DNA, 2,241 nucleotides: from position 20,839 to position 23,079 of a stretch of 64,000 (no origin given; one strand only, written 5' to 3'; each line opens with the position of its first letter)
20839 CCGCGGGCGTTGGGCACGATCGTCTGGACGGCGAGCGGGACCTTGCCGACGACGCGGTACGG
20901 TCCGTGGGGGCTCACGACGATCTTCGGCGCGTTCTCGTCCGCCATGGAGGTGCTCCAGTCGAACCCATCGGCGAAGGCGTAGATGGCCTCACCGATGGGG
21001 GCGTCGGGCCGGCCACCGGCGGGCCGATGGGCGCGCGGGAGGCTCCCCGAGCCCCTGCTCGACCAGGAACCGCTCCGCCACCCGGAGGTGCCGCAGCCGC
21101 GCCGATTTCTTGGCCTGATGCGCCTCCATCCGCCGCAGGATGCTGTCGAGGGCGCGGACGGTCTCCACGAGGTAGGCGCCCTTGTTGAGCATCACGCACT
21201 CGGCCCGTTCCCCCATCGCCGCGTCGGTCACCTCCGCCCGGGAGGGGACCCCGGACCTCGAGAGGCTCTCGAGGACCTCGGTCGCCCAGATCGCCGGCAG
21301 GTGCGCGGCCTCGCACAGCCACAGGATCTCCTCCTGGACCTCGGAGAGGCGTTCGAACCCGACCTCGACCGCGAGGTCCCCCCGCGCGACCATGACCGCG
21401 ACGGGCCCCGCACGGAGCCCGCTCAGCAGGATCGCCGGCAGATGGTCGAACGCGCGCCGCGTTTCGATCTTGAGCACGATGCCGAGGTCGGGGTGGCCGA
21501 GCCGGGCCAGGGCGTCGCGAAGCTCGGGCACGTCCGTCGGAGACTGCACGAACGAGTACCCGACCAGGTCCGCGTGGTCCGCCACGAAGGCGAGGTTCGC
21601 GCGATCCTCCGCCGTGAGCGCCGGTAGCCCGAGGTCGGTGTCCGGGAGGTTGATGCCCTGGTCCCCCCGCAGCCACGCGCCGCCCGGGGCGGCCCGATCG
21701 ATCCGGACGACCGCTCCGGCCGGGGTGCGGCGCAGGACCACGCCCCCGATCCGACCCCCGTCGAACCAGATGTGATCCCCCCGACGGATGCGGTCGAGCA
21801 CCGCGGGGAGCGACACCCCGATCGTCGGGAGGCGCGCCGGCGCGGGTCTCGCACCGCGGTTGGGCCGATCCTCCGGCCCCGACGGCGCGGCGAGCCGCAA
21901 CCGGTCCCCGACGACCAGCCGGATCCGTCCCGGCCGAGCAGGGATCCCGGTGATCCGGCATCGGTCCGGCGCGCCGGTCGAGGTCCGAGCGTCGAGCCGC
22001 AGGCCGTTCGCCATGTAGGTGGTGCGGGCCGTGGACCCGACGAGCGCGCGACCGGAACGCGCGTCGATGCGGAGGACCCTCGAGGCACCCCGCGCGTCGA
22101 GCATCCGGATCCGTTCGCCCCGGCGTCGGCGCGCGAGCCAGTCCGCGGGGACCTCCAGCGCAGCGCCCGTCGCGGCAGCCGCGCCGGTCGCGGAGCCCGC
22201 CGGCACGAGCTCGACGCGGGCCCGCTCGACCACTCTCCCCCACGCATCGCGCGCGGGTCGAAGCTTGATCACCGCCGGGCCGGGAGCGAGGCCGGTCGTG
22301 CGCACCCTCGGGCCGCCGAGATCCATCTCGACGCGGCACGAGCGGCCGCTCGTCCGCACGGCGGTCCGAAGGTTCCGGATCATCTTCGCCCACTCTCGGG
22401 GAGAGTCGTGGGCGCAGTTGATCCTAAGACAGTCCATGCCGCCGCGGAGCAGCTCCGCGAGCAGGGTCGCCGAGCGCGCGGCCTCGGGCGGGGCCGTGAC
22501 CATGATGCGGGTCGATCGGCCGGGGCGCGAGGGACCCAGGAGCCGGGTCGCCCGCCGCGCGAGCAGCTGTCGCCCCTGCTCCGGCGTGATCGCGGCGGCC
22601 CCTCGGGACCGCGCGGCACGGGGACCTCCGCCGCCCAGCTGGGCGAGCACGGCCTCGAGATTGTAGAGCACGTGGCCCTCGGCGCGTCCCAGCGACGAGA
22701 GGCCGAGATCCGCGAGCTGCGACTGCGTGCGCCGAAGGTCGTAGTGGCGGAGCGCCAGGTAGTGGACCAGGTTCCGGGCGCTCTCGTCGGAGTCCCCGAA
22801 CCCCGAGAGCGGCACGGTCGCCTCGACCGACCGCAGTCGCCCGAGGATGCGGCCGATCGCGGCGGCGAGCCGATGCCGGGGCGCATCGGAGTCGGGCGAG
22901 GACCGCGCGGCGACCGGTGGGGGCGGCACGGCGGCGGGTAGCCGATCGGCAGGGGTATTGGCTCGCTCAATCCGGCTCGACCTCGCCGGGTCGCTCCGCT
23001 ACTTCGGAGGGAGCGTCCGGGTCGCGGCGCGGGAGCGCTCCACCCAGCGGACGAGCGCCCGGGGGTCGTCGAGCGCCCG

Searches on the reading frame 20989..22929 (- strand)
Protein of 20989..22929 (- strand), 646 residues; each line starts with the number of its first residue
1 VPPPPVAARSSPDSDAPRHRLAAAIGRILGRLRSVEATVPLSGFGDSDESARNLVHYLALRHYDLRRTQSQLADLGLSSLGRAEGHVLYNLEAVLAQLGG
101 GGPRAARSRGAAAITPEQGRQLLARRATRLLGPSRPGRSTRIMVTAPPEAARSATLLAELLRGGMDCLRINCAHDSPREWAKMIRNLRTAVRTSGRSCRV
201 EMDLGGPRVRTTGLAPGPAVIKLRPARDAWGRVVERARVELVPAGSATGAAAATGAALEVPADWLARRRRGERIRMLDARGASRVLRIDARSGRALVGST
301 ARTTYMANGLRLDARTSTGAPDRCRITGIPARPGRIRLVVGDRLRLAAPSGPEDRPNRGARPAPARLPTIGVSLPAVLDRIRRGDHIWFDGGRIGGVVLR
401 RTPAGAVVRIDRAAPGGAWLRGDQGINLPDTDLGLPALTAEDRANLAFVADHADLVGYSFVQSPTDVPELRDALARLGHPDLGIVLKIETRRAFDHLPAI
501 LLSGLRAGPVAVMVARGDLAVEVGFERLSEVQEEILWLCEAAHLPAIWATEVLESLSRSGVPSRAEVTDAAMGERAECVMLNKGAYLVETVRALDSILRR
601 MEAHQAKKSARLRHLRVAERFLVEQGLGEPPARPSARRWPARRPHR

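Call 96: search_protein_families(library=pfam, proteins=[window:20989-22929:-], max_evalue=0.00001)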
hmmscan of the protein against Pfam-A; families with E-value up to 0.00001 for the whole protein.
window:20989-22929:- (646 aa): 1 family
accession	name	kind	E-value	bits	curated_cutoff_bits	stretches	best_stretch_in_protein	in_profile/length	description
PF00224.27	PK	-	1.4e-42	146.4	30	2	369-586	108-323/328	Pyruvate kinase, barrel domain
